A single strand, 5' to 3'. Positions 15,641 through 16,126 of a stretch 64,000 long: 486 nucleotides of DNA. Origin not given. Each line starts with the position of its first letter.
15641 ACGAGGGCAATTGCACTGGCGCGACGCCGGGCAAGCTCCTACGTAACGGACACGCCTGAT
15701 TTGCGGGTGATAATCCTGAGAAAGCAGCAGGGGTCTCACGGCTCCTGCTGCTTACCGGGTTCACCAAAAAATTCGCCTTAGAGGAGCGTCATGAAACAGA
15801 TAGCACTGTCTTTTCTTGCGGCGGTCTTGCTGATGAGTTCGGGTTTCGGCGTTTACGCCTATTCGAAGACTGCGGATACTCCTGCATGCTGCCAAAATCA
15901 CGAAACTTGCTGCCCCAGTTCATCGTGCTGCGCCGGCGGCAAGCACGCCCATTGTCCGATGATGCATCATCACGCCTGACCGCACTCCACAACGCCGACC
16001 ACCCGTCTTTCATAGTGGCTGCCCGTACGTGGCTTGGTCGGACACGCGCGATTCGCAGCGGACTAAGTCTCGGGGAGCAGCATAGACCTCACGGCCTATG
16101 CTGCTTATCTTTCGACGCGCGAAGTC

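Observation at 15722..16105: Tiny secreted CC-x5-CC-x4-CC / His-Met-rich peptide gene bracketed by two homologous hairpins that differ by compensatory stem changes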

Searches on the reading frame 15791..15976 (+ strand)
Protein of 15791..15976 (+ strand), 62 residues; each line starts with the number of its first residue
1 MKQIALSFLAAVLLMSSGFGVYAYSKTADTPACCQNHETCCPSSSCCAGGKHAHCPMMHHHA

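Call 3: search_protein_families(library=pfam, proteins=[window:15791-15976:+], max_evalue=1)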
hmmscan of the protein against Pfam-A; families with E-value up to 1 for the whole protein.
window:15791-15976:+ (62 aa): 1 family
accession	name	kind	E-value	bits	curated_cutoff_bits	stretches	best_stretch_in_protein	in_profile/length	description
PF05624.19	LSR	-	0.0044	17.5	25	1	8-48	9-47/48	Lipolysis stimulated receptor (LSR)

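Call 7: find_homologous_proteins(query=window:15791-15976:+, max_evalue=10)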
Query window:15791-15976:+ (62 aa): 3 proteins with E <= 10 among 3 candidates.
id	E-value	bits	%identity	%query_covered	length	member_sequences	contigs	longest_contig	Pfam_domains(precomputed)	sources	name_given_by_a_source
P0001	5.6e-29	116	82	100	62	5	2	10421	-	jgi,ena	jgi:hypothetical protein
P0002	3.4e-26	107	73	100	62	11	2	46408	-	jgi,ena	jgi:hypothetical protein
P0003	5.4e-25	104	71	100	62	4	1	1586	-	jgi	jgi:hypothetical protein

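Call 10: find_encoding_contigs(protein=P0001, flank=5000)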
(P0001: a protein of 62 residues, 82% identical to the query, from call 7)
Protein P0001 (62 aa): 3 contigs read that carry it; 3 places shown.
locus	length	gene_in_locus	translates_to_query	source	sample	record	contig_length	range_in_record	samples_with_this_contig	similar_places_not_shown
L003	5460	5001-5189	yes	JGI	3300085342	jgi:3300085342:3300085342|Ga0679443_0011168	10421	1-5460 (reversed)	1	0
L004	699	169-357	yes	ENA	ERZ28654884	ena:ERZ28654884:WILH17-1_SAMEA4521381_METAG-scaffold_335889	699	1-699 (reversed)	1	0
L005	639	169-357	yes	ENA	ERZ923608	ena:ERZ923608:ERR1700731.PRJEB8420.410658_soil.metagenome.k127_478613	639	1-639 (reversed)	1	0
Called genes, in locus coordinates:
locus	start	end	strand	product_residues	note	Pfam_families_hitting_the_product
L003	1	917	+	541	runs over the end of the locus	PF00743:FMO-like, PF01266:DAO (faint), PF07992:Pyr_redox_2, PF13450:NAD_binding_8, PF13738:Pyr_redox_3, PF13434:Lys_Orn_oxgnase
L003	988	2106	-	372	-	-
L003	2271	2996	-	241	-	PF01209:Ubie_methyltran (weak), PF13489:Methyltransf_23, PF08241:Methyltransf_11, PF08242:Methyltransf_12, PF13649:Methyltransf_25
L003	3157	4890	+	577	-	PF01979:Amidohydro_1 (faint), PF07969:Amidohydro_3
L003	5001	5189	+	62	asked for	-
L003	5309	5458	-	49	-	?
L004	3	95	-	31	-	?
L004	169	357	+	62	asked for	-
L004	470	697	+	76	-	?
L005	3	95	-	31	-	?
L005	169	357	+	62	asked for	-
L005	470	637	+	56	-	?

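Call 11: find_encoding_contigs(protein=P0002, flank=5000)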
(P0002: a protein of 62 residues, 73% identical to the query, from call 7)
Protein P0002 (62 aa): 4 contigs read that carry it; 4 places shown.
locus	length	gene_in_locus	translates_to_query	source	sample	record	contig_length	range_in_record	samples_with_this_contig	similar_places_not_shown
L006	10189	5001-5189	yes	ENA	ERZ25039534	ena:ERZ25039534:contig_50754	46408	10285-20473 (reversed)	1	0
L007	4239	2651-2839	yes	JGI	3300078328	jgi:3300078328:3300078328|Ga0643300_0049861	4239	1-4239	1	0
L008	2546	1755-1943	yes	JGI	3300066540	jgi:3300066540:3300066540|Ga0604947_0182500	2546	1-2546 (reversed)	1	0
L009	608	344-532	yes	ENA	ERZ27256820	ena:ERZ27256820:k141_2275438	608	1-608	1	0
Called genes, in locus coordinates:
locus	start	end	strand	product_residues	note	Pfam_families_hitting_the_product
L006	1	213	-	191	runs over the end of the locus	PF00753:Lactamase_B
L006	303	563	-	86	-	-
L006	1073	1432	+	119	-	PF00216:Bac_DNA_binding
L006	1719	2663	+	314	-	PF08240:ADH_N (weak), PF16912:Glu_dehyd_C (weak), PF00107:ADH_zinc_N, PF13602:ADH_zinc_N_2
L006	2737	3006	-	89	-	-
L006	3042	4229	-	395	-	PF02771:Acyl-CoA_dh_N, PF02770:Acyl-CoA_dh_M, PF00441:Acyl-CoA_dh_1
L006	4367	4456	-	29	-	-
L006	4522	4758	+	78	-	-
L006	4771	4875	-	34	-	-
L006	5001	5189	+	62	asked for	-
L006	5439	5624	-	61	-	-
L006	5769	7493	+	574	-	PF00248:Aldo_ket_red, PF13276:HTH_21, PF00665:rve, PF13683:rve_3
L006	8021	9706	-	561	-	PF17289:Terminase_6C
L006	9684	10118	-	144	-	PF18932:DUF5681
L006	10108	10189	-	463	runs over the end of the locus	PF02195:ParB_N, PF01555:N6_N4_Mtase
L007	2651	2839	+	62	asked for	-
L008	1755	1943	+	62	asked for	-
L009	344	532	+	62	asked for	-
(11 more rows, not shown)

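Call 12: find_encoding_contigs(protein=P0003, flank=5000)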
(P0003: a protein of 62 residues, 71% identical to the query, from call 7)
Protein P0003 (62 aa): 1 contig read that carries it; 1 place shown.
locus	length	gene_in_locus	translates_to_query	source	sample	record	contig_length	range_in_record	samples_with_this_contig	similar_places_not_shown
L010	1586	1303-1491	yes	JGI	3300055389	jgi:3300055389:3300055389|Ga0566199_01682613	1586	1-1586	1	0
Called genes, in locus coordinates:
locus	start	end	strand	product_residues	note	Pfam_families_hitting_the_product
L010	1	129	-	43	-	?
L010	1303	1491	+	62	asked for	-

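Call 18: search_protein_families(library=ncbifam, proteins=[window:15791-15976:+, P0002, P0003], max_evalue=10)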
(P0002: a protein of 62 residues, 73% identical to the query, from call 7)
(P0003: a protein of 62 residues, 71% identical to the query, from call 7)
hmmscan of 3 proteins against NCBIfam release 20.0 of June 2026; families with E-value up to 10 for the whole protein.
window:15791-15976:+ (62 aa): 0 families

P0002 (62 aa): 0 families

P0003 (62 aa): 0 families

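Call 20: find_related_loci(query=A2, collection=genome_contigs, flank=5000)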
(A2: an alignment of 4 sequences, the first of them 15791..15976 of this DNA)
Query A2 (62 aa) in genome_contigs; peptide patterns used: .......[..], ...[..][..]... (x = any residue, [..] = any of these).
42 stretches matched a pattern; 3 encode a relative of the query (tblastn E <= 1e-3); 3 distinct loci.
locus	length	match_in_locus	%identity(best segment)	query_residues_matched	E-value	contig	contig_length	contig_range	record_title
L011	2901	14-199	71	1-62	6e-22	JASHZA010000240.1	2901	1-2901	MAG: Candidatus Binataceae bacterium isolate JOPF297 JOPF_AWAY_contig_880716, whole genome shotgun sequence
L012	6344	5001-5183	66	1-61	6e-20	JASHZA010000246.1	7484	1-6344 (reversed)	MAG: Candidatus Binataceae bacterium isolate JOPF297 JOPF_AWAY_contig_906042, whole genome shotgun sequence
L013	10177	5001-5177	54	1-61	3e-13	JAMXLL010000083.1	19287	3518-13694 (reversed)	MAG: Candidatus Binataceae bacterium isolate Bin.006_Pasture k127_3128244, whole genome shotgun sequence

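Call 33: search_protein_representatives(alignment_id=A2)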
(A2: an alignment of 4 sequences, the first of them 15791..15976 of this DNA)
Query: 4 sequences, 62 profile positions. Proteins with E-value up to 0.001 (for the whole library): 35; up to 1e-10: 10; up to 1e-30: 1. The best 35 are listed.
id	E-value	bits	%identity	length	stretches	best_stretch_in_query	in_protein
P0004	3.4e-32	126.4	-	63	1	2-62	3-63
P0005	1.5e-19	85.9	-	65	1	1-62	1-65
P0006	9.1e-18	80.2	-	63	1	1-62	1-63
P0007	1.1e-17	79.9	-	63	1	1-61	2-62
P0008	1.8e-16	76.0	-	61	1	2-61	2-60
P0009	2.5e-16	75.6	-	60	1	1-60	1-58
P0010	1.4e-13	66.7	-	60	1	1-59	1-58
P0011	3.6e-13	65.5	-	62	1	1-61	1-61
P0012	2.0e-12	63.1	-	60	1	1-61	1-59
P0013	2.9e-12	62.6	-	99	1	1-61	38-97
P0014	2.7e-10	56.3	-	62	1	2-55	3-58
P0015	1.4e-09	53.9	-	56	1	1-32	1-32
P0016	3.0e-09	52.9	-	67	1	1-39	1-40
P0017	3.4e-09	52.7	-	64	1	1-57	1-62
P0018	2.2e-08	50.2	-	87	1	1-53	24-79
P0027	1.4e-07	47.5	-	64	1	1-60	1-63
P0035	1.5e-04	37.8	-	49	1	1-48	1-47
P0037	3.0e-04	36.9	-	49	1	1-48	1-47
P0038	9.5e-04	35.3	-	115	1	1-57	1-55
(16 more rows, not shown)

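Call 45: find_homologous_proteins(query=A4, max_evalue=0.001)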
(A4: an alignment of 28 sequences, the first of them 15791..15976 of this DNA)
Query A4 (28 sequences) (62 aa, profile of the alignment): 62 proteins with E <= 0.001 among 1325 candidates.
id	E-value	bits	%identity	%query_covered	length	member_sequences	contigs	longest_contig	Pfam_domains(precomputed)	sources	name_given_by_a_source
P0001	2.6e-22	96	82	100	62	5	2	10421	-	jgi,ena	jgi:hypothetical protein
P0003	1.3e-21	94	71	100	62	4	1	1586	-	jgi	jgi:hypothetical protein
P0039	1.7e-21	94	73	100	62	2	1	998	-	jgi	jgi:hypothetical protein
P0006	2.1e-21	93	49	100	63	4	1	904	-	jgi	jgi:hypothetical protein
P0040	2.4e-21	93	72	98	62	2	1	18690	-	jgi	jgi:hypothetical protein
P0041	3.5e-21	92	69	100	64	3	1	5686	-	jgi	jgi:hypothetical protein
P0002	4.9e-21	92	73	100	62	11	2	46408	-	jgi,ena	jgi:hypothetical protein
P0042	2.1e-20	90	69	100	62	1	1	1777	-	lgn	-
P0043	2.3e-20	90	66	98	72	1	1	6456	-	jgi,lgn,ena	jgi:hypothetical protein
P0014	2.7e-20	90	47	90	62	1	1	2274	-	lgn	-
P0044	3.1e-20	89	68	100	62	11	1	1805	-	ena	-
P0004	5.3e-20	89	70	98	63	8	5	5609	-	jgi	jgi:hypothetical protein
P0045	6.6e-20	88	42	94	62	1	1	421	-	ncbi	-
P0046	9.9e-20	88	60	100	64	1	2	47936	-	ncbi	ncbi:MAG: hypothetical protein ACRD4Q_05715 [Candidatus Acidiferrales bacterium]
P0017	1.1e-19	88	47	92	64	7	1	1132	-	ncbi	-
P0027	4.3e-17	79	41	97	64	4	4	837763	-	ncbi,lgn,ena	-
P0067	4.3e-15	73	44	95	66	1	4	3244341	-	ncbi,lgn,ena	ncbi:MAG: hypothetical protein WCA22_10225 [Candidatus Binatus sp.]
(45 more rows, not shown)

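Call 46: search_solved_structures(query=A4, max_evalue=10, show_alignments=3)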
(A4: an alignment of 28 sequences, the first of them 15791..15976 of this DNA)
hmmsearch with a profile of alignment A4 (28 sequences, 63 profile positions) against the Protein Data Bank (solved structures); distinct sequences matched with E-value up to 10: 4.
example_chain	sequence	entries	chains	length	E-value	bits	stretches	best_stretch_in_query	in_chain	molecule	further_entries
1sgl_A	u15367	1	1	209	0.97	12.5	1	35-54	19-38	trichomaglin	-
6t46_B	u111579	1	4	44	1.2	12.2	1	1-32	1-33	Quorum-sensing secretion protein (processed)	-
7jpm_A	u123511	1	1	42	1.8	11.6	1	35-57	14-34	Omega-theraphotoxin-Pm1b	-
8sem_A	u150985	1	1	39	4.2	10.5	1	35-60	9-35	TRPV1 inhibitory peptide Tst2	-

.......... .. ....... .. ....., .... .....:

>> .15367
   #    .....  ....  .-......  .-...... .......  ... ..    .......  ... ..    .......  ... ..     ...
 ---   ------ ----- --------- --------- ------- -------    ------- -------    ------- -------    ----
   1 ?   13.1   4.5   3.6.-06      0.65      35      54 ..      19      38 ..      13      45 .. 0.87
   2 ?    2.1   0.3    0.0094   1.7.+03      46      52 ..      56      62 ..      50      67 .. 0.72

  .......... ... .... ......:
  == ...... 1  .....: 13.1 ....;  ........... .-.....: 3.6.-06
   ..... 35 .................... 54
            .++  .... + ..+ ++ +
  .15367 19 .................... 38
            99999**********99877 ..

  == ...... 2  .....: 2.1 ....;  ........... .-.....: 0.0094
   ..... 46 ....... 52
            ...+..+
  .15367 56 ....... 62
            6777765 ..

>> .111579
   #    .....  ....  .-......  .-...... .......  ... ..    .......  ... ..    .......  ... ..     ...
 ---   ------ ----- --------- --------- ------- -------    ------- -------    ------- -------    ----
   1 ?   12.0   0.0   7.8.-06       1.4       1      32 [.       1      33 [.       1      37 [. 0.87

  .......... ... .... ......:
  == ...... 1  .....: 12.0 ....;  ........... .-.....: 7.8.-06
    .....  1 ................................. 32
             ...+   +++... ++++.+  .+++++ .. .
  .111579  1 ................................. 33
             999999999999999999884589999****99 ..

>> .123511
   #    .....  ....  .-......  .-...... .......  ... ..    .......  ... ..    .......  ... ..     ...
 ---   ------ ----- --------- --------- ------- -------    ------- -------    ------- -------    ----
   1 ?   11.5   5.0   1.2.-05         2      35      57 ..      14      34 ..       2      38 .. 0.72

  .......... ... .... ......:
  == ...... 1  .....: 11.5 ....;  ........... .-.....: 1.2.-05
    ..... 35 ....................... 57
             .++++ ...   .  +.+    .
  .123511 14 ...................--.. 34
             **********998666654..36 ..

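Call 55: predict_structure(alignment_id=A5)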
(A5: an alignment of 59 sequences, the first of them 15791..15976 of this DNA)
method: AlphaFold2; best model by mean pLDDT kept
length: 62 residues; sequences in the alignment: 59
mean_pLDDT: 62.4   pTM: 0.28
mean pLDDT of the five models: 62.4, 57.5, 57.0, 56.6, 50.7
residues with pLDDT >= 90: 0; 70-90: 13; 50-70: 46; < 50: 3
segments of 3 or more residues with pLDDT < 50: none
pLDDT, mean of each block of 10 residues (from residue 1): 71 64 52 69 63 58 47
secondary structure, 60 per line:
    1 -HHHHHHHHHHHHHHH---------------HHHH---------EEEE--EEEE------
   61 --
elements in order: H2-16 H32-35 E45-48 E51-54

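Call 56: find_encoding_contigs(protein=P0067, flank=6000, max_places=2)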
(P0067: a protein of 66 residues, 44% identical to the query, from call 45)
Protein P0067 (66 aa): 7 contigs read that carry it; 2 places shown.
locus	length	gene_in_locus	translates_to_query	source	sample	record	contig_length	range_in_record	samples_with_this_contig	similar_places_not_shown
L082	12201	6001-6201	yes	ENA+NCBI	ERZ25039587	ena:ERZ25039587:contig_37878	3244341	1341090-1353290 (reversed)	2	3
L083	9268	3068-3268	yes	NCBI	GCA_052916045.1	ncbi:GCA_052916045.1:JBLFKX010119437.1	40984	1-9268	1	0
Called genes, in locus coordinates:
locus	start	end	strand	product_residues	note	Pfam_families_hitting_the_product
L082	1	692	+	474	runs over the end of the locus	PF22694:CtpB_N-like, PF00595:PDZ, PF13180:PDZ_2, PF17820:PDZ_6, PF03572:Peptidase_S41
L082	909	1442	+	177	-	PF13500:AAA_26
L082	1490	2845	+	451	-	PF13742:tRNA_anti_2, PF01336:tRNA_anti-codon, PF02601:Exonuc_VII_L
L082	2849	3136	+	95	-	PF02609:Exonuc_VII_S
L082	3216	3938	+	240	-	PF01479:S4 (weak), PF01728:FtsJ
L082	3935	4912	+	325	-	PF00480:ROK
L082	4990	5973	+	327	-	PF01476:LysM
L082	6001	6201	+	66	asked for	-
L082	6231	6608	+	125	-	-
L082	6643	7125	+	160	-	PF09990:DUF2231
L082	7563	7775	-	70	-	PF01541:GIY-YIG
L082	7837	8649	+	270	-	PF00106:adh_short, PF08659:KR (weak), PF13561:adh_short_C2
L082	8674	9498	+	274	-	PF00378:ECH_1, PF16113:ECH_2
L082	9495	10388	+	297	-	PF02517:Rce1-like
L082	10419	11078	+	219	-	PF00881:Nitroreductase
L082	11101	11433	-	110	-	PF02452:PemK_toxin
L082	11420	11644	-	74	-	-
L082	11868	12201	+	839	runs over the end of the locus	PF11897:DUF3417, PF00343:Phosphorylase, PF28476:GlgP_C (weak)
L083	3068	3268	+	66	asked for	-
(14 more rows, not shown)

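Call 57: find_encoding_contigs(protein=P0027, flank=6000, max_places=2)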
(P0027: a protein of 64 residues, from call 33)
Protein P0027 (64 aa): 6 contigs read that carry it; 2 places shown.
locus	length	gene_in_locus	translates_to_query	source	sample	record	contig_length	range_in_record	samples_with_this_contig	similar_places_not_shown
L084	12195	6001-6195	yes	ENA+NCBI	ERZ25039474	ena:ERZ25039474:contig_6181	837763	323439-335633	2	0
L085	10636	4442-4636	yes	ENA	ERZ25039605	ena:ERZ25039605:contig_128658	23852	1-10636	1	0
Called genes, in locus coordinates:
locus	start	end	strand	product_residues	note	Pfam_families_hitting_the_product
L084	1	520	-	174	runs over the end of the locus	PF06210:DUF1003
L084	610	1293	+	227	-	PF13500:AAA_26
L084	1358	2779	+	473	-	PF13742:tRNA_anti_2, PF01336:tRNA_anti-codon, PF02601:Exonuc_VII_L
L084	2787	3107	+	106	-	PF02609:Exonuc_VII_S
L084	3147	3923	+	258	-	PF01479:S4, PF01728:FtsJ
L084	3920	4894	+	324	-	PF00480:ROK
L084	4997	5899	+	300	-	PF01476:LysM, PF23473:LysM3_LYK4_5 (faint)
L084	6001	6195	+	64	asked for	-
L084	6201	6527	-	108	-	PF13474:SnoaL_3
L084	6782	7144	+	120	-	-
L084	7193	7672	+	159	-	PF09990:DUF2231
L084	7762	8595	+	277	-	PF00378:ECH_1, PF16113:ECH_2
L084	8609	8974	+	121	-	-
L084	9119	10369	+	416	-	PF00768:Peptidase_S11, PF13354:Beta-lactamase2, PF07943:PBP5_C (weak)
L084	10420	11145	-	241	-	PF00912:Transgly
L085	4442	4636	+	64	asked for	-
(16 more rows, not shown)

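Call 58: find_encoding_contigs(protein=P0046, flank=6000, max_places=2)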
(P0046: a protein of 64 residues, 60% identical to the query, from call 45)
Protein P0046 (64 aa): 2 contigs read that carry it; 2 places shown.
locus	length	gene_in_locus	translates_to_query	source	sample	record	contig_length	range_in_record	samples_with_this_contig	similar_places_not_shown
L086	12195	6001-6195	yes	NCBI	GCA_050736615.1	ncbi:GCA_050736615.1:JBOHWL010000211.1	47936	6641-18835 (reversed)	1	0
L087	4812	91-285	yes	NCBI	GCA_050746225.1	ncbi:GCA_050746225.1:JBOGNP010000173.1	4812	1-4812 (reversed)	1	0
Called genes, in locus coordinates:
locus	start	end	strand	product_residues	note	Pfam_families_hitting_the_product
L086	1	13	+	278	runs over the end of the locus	PF01790:LGT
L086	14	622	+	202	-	PF08534:Redoxin, PF00578:AhpC-TSA, PF02630:SCO1-SenC (weak), PF00085:Thioredoxin (weak), PF13098:Thioredoxin_2 (weak), PF13905:Thioredoxin_8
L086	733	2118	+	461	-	PF22694:CtpB_N-like, PF00595:PDZ, PF13180:PDZ_2, PF17820:PDZ_6, PF03572:Peptidase_S41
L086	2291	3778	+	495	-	PF13742:tRNA_anti_2, PF01336:tRNA_anti-codon, PF02601:Exonuc_VII_L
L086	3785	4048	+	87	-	PF02609:Exonuc_VII_S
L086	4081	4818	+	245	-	PF01479:S4, PF01728:FtsJ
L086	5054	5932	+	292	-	PF01476:LysM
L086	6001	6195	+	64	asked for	-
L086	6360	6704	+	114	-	-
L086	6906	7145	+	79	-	-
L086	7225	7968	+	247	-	-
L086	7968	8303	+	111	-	PF14020:DUF4236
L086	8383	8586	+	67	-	-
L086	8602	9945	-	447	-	PF02550:AcetylCoA_hydro (faint), PF13336:AcetylCoA_hyd_C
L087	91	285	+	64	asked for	-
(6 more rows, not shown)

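Call 67: find_homologous_proteins(query=L082:6231-6605:+, max_evalue=0.00001)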
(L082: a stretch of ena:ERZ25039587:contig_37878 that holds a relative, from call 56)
Query L082:6231-6605:+ (125 aa): 342 proteins with E <= 0.00001 among 434 candidates; the best 120 are listed.
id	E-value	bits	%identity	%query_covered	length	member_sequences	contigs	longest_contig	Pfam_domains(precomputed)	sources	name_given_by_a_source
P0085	6.0e-75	267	100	100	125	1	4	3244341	-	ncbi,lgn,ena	ncbi:MAG: hypothetical protein WCA22_10220 [Candidatus Binatus sp.]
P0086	4.2e-64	232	85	100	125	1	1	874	-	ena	-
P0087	2.8e-62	226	84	100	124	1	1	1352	-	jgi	jgi:hypothetical protein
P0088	4.6e-62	225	82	100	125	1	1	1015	-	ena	-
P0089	1.3e-60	221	81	100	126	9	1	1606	-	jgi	-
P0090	7.5e-60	218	79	100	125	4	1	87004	-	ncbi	ncbi:MAG: hypothetical protein ABSB13_01305 [Candidatus Binatus sp.]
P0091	1.0e-59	218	80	100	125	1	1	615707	-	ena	-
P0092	2.2e-59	217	80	100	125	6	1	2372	-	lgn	-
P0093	5.9e-59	215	77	100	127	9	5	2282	-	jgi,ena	jgi:hypothetical protein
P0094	4.7e-58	212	78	100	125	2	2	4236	-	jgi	jgi:hypothetical protein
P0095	8.7e-58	212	77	100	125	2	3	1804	-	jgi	jgi:hypothetical protein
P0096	4.7e-57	209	78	100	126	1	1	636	-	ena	-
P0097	5.6e-57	209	77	100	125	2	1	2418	-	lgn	-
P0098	9.8e-57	208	75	100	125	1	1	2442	-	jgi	jgi:hypothetical protein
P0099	3.3e-56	206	79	100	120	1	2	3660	-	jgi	jgi:hypothetical protein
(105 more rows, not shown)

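Call 71: search_solved_structures(query=A6, max_evalue=10, show_alignments=2)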
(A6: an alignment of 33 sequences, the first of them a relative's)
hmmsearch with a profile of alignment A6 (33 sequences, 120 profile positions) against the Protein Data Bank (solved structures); distinct sequences matched with E-value up to 10: 0.

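Call 79: predict_structure(alignment_id=A6)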
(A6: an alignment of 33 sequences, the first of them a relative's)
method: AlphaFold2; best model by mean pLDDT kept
length: 125 residues; sequences in the alignment: 33
mean_pLDDT: 65.3   pTM: 0.53
mean pLDDT of the five models: 65.3, 63.9, 58.9, 47.6, 41.3
residues with pLDDT >= 90: 0; 70-90: 64; 50-70: 24; < 50: 37
segments of 3 or more residues with pLDDT < 50: 1-29, 43-45, 50-52
pLDDT, mean of each block of 10 residues (from residue 1): 40 39 42 78 52 60 75 83 74 69 80 83 80
secondary structure, 60 per line:
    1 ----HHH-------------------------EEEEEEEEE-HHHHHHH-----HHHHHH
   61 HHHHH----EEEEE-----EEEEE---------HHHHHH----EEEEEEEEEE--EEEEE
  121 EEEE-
elements in order: E33-41 H43-49 H55-65 E70-74 E80-84 H94-99 E104-113 E116-124

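Call 82: fold_search(model_id=the predicted structure, library=pdb)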
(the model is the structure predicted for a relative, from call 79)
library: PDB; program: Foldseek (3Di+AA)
matches with E <= 10: 439; with E <= 0.001: 0
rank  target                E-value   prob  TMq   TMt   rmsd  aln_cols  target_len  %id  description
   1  8aaj_B                5.6e-03  1.00  0.39  0.28   5.4        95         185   14  Crystal structure of the Pyrococcus abyssi RPA (apo form) (released 2023-05-03)
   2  8aas_B                9.3e-03  0.99  0.39  0.29   5.9        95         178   14  Crystal structure of the Pyrococcus abyssi RPA trimerization core bound to poly-dT20 ssDNA (released 2023-05-03)
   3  6pqh_B                1.1e-02  1.00  0.44  0.13   3.6       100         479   13  Crystal structure of Asparagine-tRNA ligase from Elizabethkingia sp. CCUG 26117 (released 2019-07-31)
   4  6pqh_D                1.1e-02  1.00  0.44  0.13   3.6       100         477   13  Crystal structure of Asparagine-tRNA ligase from Elizabethkingia sp. CCUG 26117 (released 2019-07-31)
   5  2pqa_C                1.1e-02  0.97  0.34  0.34   6.1       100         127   12  Crystal Structure of Full-length Human RPA 14/32 Heterodimer (released 2007-11-13)
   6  2z6k_A                1.2e-02  0.99  0.38  0.38   6.0        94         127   14  Crystal structure of full-length human RPA14/32 heterodimer (released 2007-12-04)
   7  1l1o_B                1.4e-02  0.96  0.33  0.34   5.0        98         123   11  Structure of the human Replication Protein A (RPA) trimerization core (released 2002-06-05)
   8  2pi2_A                1.5e-02  0.99  0.38  0.37   6.0        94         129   14  Full-length Replication protein A subunits RPA14 and RPA32 (released 2007-10-16)
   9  9pd3_O                1.7e-02  0.94  0.35  0.25   5.9       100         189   12  NER dual incision complex - DuIS (released 2026-02-18)
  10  8c5y_B                1.8e-02  0.99  0.39  0.29   5.8        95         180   14  RPA tetrameric supercomplex from Pyrococcus abyssi (released 2023-05-03)
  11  3kf6_A                1.8e-02  0.96  0.36  0.34   5.5       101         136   15  Crystal structure of S. pombe Stn1-ten1 complex (released 2009-12-22)
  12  4joi_A                1.9e-02  0.92  0.35  0.31   7.2        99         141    8  Crystal structure of the human telomeric Stn1-Ten1 complex (released 2013-05-29)
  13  3eiv_D                2.0e-02  0.96  0.39  0.47   7.9       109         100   16  Crystal Structure of Single-stranded DNA-binding protein from Streptomyces coelicolor (released 2009-09-08)
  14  4joi_B                2.1e-02  0.94  0.36  0.32   7.0        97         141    9  Crystal structure of the human telomeric Stn1-Ten1 complex (released 2013-05-29)
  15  8rk2_B                2.6e-02  0.95  0.34  0.37   5.4        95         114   12  Human Replication protein A (RPA; trimeric core) - ssDNA complex (released 2024-04-24)
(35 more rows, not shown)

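Call 84: search_protein_families(library=pfam, proteins=[P0038, P0035, P0037, P0013], max_evalue=0.1)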
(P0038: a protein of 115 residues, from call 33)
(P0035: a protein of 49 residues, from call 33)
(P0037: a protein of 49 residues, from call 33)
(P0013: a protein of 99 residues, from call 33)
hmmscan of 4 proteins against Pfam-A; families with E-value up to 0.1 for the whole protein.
P0038 (115 aa): 3 families
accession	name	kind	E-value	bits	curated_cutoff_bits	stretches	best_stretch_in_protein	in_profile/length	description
PF07813.17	LTXXQ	-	0.01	17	24.3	1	59-106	10-57/100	LTXXQ motif family protein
PF14362.11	DUF4407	-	0.018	14.8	31.3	1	64-113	203-253/297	Domain of unknown function (DUF4407)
PF08895.16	DUF1840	-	0.073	13.8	25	1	59-106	33-80/108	Domain of unknown function (DUF1840)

P0035 (49 aa): 1 family
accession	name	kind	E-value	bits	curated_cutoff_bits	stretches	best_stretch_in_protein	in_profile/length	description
PF08139.17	LPAM_1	-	0.024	15.5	20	1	1-15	1-15/18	Prokaryotic membrane lipoprotein lipid attachment site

P0037 (49 aa): 2 families
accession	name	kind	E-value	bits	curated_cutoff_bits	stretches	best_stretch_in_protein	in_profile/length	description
PF08139.17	LPAM_1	-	0.0022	18.8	20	1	1-16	1-16/18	Prokaryotic membrane lipoprotein lipid attachment site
PF12669.12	FeoB_associated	-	0.033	14.9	27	1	4-46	4-43/44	FeoB-associated Cys-rich membrane protein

P0013 (99 aa): 0 families

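Call 94: search_protein_families(library=ncbifam, proteins=[window:15791-15976:+, L082:6231-6605:+, L082:6643-7122:+], max_evalue=1)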
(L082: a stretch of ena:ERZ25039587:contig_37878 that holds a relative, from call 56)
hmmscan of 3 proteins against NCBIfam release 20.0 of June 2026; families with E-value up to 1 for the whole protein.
window:15791-15976:+ (62 aa): 0 families

L082:6231-6605:+ (125 aa): 1 family
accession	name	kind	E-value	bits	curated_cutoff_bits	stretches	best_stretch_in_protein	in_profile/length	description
NF038009.1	TatB_1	subfamily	0.087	13.1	100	1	4-35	20-51/70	twin-arginine translocation system-associated protein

L082:6643-7122:+ (160 aa): 0 families
